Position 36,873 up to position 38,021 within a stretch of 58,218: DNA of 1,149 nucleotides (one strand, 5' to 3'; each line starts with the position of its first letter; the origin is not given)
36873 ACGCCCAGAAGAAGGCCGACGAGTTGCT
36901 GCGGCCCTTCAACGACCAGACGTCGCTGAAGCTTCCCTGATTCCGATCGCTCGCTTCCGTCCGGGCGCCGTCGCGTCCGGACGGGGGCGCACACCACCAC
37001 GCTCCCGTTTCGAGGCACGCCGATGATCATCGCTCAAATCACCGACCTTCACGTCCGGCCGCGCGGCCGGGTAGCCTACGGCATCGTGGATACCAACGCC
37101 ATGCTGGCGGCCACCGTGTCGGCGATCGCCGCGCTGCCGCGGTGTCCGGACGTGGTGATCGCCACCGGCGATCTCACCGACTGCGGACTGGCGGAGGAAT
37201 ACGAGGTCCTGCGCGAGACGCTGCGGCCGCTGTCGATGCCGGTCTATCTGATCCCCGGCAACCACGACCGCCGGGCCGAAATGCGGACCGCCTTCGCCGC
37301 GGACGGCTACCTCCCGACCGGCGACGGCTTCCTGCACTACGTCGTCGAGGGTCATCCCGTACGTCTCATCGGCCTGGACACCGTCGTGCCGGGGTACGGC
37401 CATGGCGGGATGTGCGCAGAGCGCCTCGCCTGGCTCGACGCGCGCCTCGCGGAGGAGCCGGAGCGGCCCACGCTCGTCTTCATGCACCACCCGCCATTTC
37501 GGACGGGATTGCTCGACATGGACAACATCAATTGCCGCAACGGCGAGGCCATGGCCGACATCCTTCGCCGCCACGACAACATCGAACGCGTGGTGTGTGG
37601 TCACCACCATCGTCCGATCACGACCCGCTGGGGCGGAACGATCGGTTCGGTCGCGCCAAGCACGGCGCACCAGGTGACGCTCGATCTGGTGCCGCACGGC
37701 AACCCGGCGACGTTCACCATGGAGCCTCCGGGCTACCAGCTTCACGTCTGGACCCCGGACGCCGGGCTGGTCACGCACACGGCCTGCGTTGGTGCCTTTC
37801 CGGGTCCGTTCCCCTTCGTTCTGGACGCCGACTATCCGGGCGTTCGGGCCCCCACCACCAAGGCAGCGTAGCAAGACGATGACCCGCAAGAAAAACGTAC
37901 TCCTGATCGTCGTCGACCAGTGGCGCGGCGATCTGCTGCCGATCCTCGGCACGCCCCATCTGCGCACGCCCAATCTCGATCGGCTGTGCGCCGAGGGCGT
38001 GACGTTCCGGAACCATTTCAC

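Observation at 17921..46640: ~29 kb organophosphorus supercluster: three to four importers, two ester hydrolases and C-P lyase in one island-borne block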

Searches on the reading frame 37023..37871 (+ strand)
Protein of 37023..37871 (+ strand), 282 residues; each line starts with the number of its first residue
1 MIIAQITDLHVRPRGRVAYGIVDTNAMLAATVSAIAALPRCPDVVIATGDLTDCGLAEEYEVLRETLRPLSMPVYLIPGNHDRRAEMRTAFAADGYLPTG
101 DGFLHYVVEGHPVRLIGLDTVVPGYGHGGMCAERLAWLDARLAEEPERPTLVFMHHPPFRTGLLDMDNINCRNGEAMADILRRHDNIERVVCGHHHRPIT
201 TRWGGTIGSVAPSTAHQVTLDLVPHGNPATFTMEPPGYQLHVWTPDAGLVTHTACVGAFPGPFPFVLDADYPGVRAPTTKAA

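Call 5: search_protein_families(library=pfam, proteins=[window:37023-37871:+])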
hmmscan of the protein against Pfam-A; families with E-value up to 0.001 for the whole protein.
window:37023-37871:+ (282 aa): 2 families
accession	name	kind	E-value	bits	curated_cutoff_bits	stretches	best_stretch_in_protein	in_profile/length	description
PF00149.33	Metallophos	-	2.6e-20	74.1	21.5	1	2-198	2-191/191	Calcineurin-like phosphoesterase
PF12850.12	Metallophos_2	-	3.6e-08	34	27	1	1-206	1-127/154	Calcineurin-like phosphoesterase superfamily domain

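Call 9: search_protein_families(library=ncbifam, proteins=[window:37023-37871:+])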
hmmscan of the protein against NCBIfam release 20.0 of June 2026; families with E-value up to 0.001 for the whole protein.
window:37023-37871:+ (282 aa): 4 families
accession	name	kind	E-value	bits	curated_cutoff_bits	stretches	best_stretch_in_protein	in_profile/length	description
NF050112.1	PhdiestSpdARhizob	equivalog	2.4e-49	168.3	400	1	6-253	5-253/264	2', 3'cyclic nucleotide phosphodiesterase SpdA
NF008359.0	PRK11148.1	equivalog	5.6e-35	121.2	225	1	3-252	17-257/275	3',5'-cyclic-AMP phosphodiesterase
TIGR03767.1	P_acnes_RR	hypoth_equivalog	2.9e-07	29.5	330.75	1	102-203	290-397/496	TIGR03767 family metallophosphoesterase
TIGR00040.1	yfcE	subfamily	0.00039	20.5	56.25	0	23-89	8-70/158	YfcE family phosphodiesterase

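Call 11: search_solved_structures(query=window:37023-37871:+, show_alignments=1)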
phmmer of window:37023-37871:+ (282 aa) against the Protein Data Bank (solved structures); distinct sequences matched with E-value up to 0.001: 6.
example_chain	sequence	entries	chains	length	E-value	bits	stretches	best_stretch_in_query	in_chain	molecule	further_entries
2zo9_B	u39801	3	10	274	3.6e-46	161.1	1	1-220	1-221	Phosphohydrolase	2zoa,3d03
2dxl_A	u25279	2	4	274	4e-46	160.9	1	1-220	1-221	Phosphohydrolase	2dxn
2hy1_A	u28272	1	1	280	3.9e-23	85.5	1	2-225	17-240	Rv0805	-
3ib7_A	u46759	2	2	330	5.1e-23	85.1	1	2-225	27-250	Icc protein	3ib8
2hyp_A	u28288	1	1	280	5.2e-22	81.8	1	2-225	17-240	Hypothetical protein RV0805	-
2hyo_A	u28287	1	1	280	5.6e-22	81.7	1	2-225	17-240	Rv0805N97A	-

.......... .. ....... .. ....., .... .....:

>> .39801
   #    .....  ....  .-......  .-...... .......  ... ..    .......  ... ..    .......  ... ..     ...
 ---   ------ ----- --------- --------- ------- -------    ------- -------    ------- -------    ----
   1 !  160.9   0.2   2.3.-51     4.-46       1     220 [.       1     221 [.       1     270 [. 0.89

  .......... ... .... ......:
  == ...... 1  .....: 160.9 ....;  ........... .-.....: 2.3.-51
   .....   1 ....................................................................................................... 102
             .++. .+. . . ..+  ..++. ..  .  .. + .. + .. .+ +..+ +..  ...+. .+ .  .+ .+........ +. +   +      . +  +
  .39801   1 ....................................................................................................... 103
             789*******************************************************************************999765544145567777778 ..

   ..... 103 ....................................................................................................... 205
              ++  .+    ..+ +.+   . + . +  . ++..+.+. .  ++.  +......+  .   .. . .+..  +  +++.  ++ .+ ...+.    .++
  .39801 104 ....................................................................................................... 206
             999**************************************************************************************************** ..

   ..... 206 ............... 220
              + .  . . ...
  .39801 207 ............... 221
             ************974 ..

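Call 51: search_dna_similar(query=window:37023-37871:+, collection=plasmids, mode=protein, max_rows=30, max_evalue=1e-30)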
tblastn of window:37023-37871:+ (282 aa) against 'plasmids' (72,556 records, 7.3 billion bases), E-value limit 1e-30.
Records with a match: 261; places in all: 263; records where one place covers at least 80% of the query: 57.
Best place of each record, by identity: <60% 261.
By first word of the organism name: Escherichia 194; Sphingobium 12; Azospirillum 11; Phyllobacterium 6; Cupriavidus 4; Ralstonia 4; Agrobacterium 3; Salmonella 3; Caballeronia 2; Burkholderia 2; and 15 more.
By predicted mobility (MOB-suite, as given by PLSDB): conjugative 178; non-mobilizable 59; mobilizable 24.
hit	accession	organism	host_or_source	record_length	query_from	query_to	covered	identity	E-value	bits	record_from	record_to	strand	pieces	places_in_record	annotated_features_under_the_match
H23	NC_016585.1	Azospirillum lipoferum 4B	-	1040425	1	268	95%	57.2%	3e-93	308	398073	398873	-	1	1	none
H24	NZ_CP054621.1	Azospirillum oryzae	cell culture,soil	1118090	1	268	95%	57.2%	8e-87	289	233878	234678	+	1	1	record has no annotation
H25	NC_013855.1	Azospirillum sp. B510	-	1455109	1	268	95%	56.7%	8e-93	306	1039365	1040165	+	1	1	record has no annotation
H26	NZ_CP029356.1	Azospirillum thermophilum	cell culture,hot spring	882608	1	261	93%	50.4%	1e-72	249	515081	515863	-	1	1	phosphodiesterase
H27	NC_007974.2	Cupriavidus metallidurans CH34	-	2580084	2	265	94%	49.1%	1e-72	249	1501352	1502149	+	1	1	none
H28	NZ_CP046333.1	Cupriavidus metallidurans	sedimentation pond in a zinc factory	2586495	2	265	94%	49.1%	1e-72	249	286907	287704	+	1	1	none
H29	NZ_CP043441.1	Cupriavidus campinensis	cell culture,soil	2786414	2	270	95%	47.4%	2e-68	236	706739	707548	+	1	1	none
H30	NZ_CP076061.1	Cupriavidus sp. EM10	Pure-cultured cell,sewage water sludge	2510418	2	265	94%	47.9%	6e-70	241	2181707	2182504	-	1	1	none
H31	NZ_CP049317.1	Caballeronia sp. SBC2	whole organism,soil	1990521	1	268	95%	46.7%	6e-68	235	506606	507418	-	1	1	none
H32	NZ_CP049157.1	Caballeronia sp. SBC1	whole organism,soil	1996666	1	268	95%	46.7%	6e-68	235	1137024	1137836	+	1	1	none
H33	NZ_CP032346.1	Azospirillum brasilense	soil sample,Agricultural field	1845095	1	261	93%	47.7%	4e-71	244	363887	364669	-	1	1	record has no annotation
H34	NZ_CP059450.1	Azospirillum brasilense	Prokaryotes,soil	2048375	1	261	93%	47.3%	6e-69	238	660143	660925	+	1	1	none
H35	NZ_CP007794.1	Azospirillum argentinense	Triticum aestivum L.,Root,wheat ...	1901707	1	261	93%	46.6%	3e-69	239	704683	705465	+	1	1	record has no annotation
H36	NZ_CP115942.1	Ralstonia syzygii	Musa sp.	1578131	1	265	94%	45.5%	6e-59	209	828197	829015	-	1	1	none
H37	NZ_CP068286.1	Ralstonia syzygii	Musa balbisiana cultivar Kepok,banana ...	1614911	1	265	94%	45.5%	6e-59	209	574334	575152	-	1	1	record has no annotation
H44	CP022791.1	Ralstonia solanacearum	Solanum tuberosum,single cell,Potato ...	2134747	1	265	94%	44.0%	1e-55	199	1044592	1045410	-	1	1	phosphodiesterase | ABC transporter ATP-binding protein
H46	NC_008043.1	Ruegeria sp. TM1040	-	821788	5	280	98%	40.1%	6e-48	177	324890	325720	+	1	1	phosphodiesterase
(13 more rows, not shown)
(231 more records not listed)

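Call 52: get_annotated_region(hit=H26, flank=9000)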
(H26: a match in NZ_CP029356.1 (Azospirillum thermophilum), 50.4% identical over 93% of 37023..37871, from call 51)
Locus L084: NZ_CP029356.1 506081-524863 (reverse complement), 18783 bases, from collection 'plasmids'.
description: Azospirillum thermophilum strain CFH 70021 plasmid unnamed1
organism: Azospirillum thermophilum (NCBI taxid 2202148)
taxonomy: Bacteria; Pseudomonadota; Alphaproteobacteria; Rhodospirillales; Azospirillaceae; Azospirillum; Azospirillum thermophilum
host: -; source: cell culture,hot spring; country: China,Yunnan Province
typing (MOB-suite, as given by PLSDB): non-mobilizable
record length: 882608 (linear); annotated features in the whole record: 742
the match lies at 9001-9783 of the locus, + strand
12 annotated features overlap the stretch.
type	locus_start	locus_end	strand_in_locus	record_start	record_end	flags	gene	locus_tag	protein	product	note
CDS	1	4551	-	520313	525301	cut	-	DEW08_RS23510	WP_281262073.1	alpha-2-macroglobulin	GO:0010951 - negative regulation of endopeptidase activity [Evidence IEA]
CDS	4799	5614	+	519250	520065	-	-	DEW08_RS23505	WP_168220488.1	alpha/beta hydrolase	-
CDS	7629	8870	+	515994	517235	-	-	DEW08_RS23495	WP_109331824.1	MFS transporter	GO:0055085 - transmembrane transport [Evidence IEA]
CDS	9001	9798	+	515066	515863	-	-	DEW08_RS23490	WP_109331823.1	phosphodiesterase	-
CDS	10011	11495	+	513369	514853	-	-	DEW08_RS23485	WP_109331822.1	calcium-binding protein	-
CDS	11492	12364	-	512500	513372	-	-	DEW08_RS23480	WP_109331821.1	glycosyltransferase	-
CDS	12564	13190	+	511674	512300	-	-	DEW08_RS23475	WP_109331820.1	ATP-dependent Clp protease proteolytic subunit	-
CDS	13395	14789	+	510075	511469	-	-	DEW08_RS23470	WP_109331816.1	ethanolamine ammonia-lyase subunit EutB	-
CDS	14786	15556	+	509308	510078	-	eutC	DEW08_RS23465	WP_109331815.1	ethanolamine ammonia-lyase subunit EutC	GO:0006520 - amino acid metabolic process [Evidence IEA]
CDS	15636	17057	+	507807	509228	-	eat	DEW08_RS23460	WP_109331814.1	ethanolamine permease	GO:0006865 - amino acid transport [Evidence IEA]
CDS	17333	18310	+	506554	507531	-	-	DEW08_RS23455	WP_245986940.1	AraC family transcriptional regulator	-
CDS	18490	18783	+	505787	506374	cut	-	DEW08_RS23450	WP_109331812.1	GbsR/MarR family transcriptional regulator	-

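Call 53: get_annotated_region(hit=H44, flank=9000)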
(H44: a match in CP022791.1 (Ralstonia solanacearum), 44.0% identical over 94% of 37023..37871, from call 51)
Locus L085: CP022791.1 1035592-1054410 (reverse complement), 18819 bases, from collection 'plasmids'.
description: Ralstonia solanacearum strain SL3103 plasmid unnamed, complete sequence
organism: Ralstonia solanacearum (NCBI taxid 305)
taxonomy: Bacteria; Pseudomonadota; Betaproteobacteria; Burkholderiales; Burkholderiaceae; Ralstonia; Ralstonia solanacearum
host: -; source: Solanum tuberosum,single cell,Potato bacterial wilt; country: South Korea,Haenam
typing (MOB-suite, as given by PLSDB): mobilizable; relaxase MOBP
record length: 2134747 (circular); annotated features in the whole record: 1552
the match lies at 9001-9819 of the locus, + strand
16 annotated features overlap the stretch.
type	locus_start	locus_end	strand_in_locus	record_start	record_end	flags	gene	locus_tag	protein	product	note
CDS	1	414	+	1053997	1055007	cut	holB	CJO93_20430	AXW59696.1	DNA polymerase III subunit delta'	-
CDS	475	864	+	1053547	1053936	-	-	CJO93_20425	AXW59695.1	pilus assembly protein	-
CDS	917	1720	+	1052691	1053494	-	-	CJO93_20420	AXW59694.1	TatD family deoxyribonuclease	-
CDS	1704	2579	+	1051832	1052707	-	-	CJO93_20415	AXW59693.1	hypothetical protein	-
CDS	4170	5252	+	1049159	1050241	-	-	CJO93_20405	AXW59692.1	LacI family transcriptional regulator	-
CDS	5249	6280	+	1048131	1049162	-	-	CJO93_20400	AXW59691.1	ABC transporter substrate-binding protein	-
CDS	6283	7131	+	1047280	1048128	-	-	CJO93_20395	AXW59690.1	ABC transporter permease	-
CDS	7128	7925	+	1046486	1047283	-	-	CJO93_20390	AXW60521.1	ABC transporter permease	-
CDS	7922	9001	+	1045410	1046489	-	-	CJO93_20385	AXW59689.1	ABC transporter ATP-binding protein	-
CDS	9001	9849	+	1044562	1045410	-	-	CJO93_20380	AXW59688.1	phosphodiesterase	-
CDS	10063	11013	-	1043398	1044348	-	-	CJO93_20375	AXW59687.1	N-acetylmuramoyl-L-alanine amidase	-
CDS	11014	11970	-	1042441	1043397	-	-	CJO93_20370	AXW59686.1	IS5/IS1182 family transposase IS1420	-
CDS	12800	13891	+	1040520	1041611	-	pdhA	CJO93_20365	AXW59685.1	pyruvate dehydrogenase (acetyl-transferring) E1 component subunit alpha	-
CDS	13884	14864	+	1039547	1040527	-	-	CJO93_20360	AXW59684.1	alpha-ketoacid dehydrogenase subunit beta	-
CDS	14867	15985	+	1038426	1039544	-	-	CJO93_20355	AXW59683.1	branched-chain alpha-keto acid dehydrogenase subunit E2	-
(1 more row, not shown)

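Call 54: get_annotated_region(hit=H46, flank=9000)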
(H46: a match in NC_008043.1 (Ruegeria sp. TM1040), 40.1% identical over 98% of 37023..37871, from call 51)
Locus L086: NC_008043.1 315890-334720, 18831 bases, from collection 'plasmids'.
description: Ruegeria sp. TM1040 megaplasmid, complete sequence
organism: Ruegeria sp. TM1040 (NCBI taxid 292414)
taxonomy: Bacteria; Pseudomonadota; Alphaproteobacteria; Rhodobacterales; Roseobacteraceae; Ruegeria; Ruegeria sp. TM1040
host: -; source: -; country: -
typing (MOB-suite, as given by PLSDB): non-mobilizable
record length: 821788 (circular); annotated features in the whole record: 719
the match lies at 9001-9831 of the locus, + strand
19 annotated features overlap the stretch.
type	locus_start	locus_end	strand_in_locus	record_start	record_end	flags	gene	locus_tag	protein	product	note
CDS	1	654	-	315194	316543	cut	-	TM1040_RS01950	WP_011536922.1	ABC transporter substrate-binding protein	-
CDS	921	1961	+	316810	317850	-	-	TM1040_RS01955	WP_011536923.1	substrate-binding domain-containing protein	-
CDS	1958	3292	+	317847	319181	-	-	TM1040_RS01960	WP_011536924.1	GH1 family beta-glucosidase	GO:0030245 - cellulose catabolic process [Evidence IEA]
CDS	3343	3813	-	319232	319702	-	-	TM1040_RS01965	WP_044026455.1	6,7-dimethyl-8-ribityllumazine synthase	-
CDS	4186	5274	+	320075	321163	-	-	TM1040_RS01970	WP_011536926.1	substrate-binding domain-containing protein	-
CDS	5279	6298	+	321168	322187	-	-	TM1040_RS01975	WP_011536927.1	ABC transporter substrate-binding protein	-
CDS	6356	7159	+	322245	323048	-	-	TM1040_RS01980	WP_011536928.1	ABC transporter permease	-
CDS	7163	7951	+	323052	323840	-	-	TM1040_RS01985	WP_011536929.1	ABC transporter permease subunit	GO:0055085 - transmembrane transport [Evidence IEA]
CDS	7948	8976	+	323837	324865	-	-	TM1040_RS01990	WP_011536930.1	ABC transporter ATP-binding protein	-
CDS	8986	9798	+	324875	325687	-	-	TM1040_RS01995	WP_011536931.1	phosphodiesterase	-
CDS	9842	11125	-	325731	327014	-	-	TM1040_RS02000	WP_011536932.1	TRAP transporter large permease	GO:0008643 - carbohydrate transport [Evidence IEA]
CDS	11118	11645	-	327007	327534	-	-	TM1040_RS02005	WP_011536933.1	TRAP transporter small permease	-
CDS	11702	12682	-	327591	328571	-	-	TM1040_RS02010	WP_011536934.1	TRAP transporter substrate-binding protein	-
CDS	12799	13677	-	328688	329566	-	-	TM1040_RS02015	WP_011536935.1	NAD(P)-dependent oxidoreductase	-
CDS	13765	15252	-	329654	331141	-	-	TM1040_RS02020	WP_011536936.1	aldehyde dehydrogenase family protein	-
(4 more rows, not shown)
